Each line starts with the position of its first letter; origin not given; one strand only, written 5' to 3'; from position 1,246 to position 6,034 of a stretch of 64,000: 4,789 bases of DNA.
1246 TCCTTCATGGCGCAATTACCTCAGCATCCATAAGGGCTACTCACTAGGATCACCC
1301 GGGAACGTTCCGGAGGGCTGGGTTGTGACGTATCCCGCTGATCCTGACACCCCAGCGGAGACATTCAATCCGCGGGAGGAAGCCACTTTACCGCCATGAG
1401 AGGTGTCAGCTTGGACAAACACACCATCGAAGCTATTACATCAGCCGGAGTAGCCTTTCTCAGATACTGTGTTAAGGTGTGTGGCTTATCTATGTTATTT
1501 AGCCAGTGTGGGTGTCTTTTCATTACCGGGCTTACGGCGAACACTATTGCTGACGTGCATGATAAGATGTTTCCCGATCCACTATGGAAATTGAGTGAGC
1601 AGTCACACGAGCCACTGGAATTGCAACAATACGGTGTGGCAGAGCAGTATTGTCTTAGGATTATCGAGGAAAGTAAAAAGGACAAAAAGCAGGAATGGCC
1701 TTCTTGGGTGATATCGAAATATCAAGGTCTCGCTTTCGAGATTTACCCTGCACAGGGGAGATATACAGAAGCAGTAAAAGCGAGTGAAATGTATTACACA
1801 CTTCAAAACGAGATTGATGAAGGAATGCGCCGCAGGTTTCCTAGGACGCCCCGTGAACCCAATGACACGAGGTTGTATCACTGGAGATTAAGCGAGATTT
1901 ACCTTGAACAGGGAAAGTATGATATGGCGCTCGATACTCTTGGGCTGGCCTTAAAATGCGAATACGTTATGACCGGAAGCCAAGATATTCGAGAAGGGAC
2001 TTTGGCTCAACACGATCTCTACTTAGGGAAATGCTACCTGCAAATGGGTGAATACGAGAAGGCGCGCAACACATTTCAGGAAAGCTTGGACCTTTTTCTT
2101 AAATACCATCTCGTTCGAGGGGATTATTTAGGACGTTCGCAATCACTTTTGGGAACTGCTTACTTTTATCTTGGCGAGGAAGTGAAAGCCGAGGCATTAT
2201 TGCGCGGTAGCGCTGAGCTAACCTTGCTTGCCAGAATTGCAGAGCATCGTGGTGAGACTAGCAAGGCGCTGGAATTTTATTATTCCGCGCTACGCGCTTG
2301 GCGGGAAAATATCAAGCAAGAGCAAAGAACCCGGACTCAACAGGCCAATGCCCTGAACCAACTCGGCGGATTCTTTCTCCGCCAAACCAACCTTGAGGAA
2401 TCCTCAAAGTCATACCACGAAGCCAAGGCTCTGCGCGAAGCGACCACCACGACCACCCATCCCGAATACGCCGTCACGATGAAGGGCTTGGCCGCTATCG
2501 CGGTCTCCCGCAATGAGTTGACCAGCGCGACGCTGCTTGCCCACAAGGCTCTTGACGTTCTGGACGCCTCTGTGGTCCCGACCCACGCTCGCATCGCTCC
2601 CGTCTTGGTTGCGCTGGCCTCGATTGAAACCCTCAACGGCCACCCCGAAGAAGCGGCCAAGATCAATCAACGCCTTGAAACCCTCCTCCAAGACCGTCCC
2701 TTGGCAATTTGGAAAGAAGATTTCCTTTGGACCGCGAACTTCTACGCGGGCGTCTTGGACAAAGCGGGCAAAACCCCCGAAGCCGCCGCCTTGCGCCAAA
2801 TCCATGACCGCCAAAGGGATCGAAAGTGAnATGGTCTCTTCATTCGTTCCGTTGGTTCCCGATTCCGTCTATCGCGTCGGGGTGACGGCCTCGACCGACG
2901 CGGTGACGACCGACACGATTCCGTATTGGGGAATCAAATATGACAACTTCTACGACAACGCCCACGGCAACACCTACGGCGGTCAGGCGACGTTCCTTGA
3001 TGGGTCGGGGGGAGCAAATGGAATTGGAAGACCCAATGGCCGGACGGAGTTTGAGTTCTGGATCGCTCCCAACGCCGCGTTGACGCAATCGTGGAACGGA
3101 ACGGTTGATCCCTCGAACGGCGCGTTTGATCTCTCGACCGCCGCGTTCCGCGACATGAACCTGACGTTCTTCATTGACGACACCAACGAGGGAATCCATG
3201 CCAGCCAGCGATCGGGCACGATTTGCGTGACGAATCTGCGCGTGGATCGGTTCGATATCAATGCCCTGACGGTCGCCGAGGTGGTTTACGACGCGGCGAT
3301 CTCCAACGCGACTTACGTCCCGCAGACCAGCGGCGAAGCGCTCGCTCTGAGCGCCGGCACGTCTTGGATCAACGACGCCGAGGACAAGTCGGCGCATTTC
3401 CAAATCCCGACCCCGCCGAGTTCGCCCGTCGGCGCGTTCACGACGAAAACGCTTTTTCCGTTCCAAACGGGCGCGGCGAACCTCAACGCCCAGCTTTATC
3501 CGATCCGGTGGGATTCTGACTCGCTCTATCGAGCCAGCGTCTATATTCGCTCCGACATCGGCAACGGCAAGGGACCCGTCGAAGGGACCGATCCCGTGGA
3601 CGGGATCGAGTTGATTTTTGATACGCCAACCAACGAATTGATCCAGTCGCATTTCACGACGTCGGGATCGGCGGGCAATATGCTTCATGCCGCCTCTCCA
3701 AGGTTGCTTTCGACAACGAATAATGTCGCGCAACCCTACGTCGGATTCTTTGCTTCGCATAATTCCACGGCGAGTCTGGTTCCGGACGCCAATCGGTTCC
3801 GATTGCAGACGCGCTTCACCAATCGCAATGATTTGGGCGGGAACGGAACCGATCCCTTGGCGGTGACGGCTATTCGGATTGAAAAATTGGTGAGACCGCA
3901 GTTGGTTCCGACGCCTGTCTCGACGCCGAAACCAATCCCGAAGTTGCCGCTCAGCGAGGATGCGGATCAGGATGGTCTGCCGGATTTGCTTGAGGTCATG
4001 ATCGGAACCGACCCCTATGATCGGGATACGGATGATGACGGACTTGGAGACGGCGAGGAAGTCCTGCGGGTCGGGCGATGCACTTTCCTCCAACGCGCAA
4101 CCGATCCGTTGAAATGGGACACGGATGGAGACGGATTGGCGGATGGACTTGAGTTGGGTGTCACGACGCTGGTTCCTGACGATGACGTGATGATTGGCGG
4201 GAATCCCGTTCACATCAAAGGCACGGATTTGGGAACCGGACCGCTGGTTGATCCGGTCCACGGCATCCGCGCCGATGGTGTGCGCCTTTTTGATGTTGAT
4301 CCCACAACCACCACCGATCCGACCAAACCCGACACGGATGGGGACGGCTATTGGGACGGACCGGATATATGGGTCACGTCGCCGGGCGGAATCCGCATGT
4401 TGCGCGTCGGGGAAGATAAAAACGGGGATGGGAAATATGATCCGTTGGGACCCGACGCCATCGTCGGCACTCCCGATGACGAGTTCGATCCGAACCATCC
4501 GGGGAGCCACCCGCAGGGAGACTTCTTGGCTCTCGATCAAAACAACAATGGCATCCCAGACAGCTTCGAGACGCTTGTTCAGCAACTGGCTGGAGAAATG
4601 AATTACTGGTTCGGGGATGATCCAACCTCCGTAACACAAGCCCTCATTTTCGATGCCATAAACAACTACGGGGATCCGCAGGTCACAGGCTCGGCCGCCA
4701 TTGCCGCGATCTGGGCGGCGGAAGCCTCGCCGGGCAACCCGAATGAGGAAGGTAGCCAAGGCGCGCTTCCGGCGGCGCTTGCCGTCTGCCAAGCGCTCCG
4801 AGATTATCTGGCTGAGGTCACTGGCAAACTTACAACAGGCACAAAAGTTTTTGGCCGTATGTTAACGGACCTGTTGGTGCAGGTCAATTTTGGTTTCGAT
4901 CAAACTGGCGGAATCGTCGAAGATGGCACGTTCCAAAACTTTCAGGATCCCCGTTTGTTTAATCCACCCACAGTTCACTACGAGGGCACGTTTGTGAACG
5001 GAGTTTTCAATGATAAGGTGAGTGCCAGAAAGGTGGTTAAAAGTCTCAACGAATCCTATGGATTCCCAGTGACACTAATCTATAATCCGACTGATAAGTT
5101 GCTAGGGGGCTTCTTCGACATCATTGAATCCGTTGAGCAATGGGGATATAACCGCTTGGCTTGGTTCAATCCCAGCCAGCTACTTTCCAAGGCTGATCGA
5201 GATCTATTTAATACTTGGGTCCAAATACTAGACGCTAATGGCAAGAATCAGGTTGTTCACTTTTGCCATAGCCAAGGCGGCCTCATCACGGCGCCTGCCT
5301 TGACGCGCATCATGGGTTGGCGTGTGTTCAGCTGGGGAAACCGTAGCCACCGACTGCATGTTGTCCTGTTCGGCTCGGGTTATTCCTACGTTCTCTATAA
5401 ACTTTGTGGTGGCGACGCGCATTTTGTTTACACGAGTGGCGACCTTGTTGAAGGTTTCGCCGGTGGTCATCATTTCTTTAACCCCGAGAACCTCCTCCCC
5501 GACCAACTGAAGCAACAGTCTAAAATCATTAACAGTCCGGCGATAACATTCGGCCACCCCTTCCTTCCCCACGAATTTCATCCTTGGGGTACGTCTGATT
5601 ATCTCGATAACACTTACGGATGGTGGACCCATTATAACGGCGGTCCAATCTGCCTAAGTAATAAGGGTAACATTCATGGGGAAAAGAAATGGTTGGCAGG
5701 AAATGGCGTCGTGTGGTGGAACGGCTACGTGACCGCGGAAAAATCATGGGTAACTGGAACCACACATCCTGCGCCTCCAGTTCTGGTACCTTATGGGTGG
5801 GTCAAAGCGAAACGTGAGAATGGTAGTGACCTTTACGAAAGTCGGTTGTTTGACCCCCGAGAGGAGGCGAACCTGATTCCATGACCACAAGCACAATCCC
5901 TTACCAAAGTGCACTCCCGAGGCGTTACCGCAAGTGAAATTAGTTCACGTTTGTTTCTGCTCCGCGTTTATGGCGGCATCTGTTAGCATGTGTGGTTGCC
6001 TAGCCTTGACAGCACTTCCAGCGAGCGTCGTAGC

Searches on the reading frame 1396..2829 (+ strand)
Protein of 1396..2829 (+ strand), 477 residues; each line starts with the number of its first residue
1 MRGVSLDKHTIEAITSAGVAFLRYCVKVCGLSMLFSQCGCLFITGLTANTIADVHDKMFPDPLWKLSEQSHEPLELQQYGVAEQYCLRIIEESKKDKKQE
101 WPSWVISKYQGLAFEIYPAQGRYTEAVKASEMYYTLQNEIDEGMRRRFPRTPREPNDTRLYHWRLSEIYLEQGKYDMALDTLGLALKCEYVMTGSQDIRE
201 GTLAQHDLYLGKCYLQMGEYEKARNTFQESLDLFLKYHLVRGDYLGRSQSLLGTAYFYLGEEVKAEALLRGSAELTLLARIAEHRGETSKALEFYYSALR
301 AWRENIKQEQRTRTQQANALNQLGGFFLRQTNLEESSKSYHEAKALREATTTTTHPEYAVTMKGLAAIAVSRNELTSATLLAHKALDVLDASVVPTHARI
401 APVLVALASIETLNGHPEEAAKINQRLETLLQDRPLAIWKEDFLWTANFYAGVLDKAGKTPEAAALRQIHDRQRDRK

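Call 3: search_protein_families(library=pfam, proteins=[window:1396-2829:+], max_evalue=1)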
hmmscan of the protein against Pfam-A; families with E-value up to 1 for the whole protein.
window:1396-2829:+ (477 aa): 21 families
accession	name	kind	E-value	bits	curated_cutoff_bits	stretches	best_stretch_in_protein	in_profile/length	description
PF13424.12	TPR_12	-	3.1e-25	88.6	30.1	3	205-272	4-71/77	Tetratricopeptide repeat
PF07719.23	TPR_2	-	5.4e-12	45.3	27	2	209-234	6-31/34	Tetratricopeptide repeat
PF00515.34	TPR_1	-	4.8e-10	39.3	27.8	1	209-233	6-30/34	Tetratricopeptide repeat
PF13176.12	TPR_7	-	2.7e-08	33.7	27.9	1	210-232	5-27/36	Tetratricopeptide repeat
PF24885.1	TPR_NPHP3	-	9.9e-08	32.1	100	1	292-418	75-200/239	Nephrocystin-3 TPR domain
PF13374.12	TPR_10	-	5.8e-06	26.6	27.5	1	317-356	2-41/42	Tetratricopeptide repeat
PF13428.12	TPR_14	-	6.8e-06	26.7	23.5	2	274-305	3-34/44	Tetratricopeptide repeat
PF13174.12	TPR_6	-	7.1e-06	26.8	26.3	1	208-231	4-27/33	Tetratricopeptide repeat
PF13181.12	TPR_8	-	1e-05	25.8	25.7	1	210-233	7-30/34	Tetratricopeptide repeat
PF25058.1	ARM_TT21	-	2e-05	25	27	1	158-234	6-87/155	Tetratricopeptide repeat protein 21 ARM repeat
PF14559.12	TPR_19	-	2.5e-05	24.9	25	1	208-229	29-50/68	Tetratricopeptide repeat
PF07721.20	TPR_4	-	0.00017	22.3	27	0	162-182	4-24/26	Tetratricopeptide repeat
PF13432.12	TPR_16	-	0.00019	22.2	32.7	0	277-304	36-63/65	Tetratricopeptide repeat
PF12895.13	ANAPC3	-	0.00022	21.9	27.2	2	121-229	3-81/82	Anaphase-promoting complex, cyclosome, subunit 3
PF09976.15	TPR_21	-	0.0018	18.5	25.5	1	159-232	113-174/193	Tetratricopeptide repeat-like domain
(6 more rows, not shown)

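Call 4: search_protein_families(library=ncbifam, proteins=[window:1396-2829:+], max_evalue=1)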
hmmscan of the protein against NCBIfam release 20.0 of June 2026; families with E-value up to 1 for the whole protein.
window:1396-2829:+ (477 aa): 10 families
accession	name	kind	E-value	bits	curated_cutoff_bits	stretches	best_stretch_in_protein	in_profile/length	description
NF040586.1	FxSxx_TPR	equivalog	1.3e-10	40.5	300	1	279-468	392-580/830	FxSxx-COOH system tetratricopeptide repeat protein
TIGR02552.1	LcrH_SycD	equivalog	0.0012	18.5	104.8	1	161-231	54-113/136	SycD/LcrH family type III secretion system chaperone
NF053520.1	HK_Porph_FimS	equivalog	0.0037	15.6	600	1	278-380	170-265/618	sensor histidine kinase FimS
NF053779.1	BT3442_fam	equivalog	0.0095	14.7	940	1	203-256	101-152/563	BT3442 family protein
NF047481.1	lipo_LIC12587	subfamily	0.01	15.2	200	1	166-237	58-127/213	LIC12587 family lipoprotein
NF042912.1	Amuc_1098_fam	equivalog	0.038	12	750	1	308-406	32-133/805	Amuc_1098 family type IV pilus outer membrane protein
NF047507.1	TPR_BatC_Lepto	exception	0.071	12.6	175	0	200-233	92-125/214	TPR repeat-containing protein BatC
TIGR02795.1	tol_pal_ybgF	equivalog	0.093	13.3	90.1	0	208-231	43-66/119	tol-pal system protein YbgF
TIGR03504.1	FimV_Cterm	subfamily_domain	0.16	12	30.65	0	210-229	5-24/44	FimV/HubP family polar landmark protein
NF047371.1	FlcA_CTERM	equivalog_domain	0.79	8.1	300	0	278-349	353-424/646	periplasmic flagellar collar protein FlcA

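Call 83: search_protein_families(library=padloc, proteins=[window:1396-2826:+], max_evalue=0.01)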
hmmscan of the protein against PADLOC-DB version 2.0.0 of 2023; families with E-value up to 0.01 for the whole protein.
window:1396-2826:+ (477 aa): 0 families
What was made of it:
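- Tried and rejected: PADLOC gave nothing relevant (call 83).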

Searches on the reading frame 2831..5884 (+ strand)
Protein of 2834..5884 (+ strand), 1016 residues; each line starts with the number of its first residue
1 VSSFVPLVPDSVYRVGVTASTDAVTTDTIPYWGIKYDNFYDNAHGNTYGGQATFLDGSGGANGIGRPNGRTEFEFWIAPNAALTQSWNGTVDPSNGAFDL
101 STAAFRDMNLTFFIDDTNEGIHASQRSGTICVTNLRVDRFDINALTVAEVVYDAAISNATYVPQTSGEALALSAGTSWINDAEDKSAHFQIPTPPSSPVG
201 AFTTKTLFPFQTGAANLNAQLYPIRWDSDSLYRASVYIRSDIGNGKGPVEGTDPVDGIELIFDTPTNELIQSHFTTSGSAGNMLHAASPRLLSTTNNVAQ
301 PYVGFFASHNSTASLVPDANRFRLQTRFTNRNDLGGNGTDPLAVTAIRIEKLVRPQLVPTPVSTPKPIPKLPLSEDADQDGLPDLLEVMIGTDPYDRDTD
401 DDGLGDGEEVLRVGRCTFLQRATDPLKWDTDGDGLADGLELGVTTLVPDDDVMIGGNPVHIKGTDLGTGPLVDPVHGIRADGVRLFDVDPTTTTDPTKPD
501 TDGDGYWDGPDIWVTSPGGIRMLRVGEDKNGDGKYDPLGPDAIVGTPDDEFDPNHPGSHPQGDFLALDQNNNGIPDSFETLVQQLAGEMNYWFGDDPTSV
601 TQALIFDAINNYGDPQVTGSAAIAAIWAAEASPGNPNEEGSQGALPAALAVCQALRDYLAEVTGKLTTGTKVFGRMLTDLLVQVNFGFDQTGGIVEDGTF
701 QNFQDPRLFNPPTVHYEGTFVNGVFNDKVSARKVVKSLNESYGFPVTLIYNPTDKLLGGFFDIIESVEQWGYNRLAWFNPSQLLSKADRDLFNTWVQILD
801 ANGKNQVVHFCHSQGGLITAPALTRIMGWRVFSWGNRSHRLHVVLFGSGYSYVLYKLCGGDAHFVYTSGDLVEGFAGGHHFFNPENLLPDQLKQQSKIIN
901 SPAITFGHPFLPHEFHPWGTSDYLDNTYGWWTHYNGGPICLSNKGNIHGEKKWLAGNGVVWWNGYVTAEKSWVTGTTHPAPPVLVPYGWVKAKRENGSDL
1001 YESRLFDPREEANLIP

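Call 3: search_protein_families(library=pfam, proteins=[window:2834-5884:+], max_evalue=1)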
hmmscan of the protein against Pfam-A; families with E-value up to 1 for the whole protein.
window:2834-5884:+ (1016 aa): 0 families

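Call 4: search_protein_families(library=ncbifam, proteins=[window:2834-5884:+], max_evalue=1)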
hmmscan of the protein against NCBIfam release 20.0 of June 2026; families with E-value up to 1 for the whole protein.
window:2834-5884:+ (1016 aa): 2 families
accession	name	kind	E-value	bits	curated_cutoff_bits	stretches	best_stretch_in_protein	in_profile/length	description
NF033765.2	gliding_CglD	equivalog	4.4e-09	34.7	400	1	375-510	265-407/1124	adventurous gliding motility lipoprotein CglD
NF047639.1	throspo3_MtsD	equivalog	0.57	8.2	800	0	376-501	392-532/651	cell-cell cohesion protein MtsD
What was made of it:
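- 2831..5884 (+): Toxin B, 1017 aa. Residues 1-373 are a unique N-terminal region. Residues about 374-700 are a pre-toxin region with TSP3-type Asp-rich repeats. Residues about 711-1017 are the hydrolase domain. The ATG lies 1 nt after the stop of TPR A. NCBIfam hit to the TSP3-repeat region of CglD (call 4).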

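Call 83: search_protein_families(library=padloc, proteins=[window:2831-5881:+], max_evalue=0.01)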
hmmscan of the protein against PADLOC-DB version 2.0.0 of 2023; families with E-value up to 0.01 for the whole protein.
window:2831-5881:+ (1017 aa): 0 families
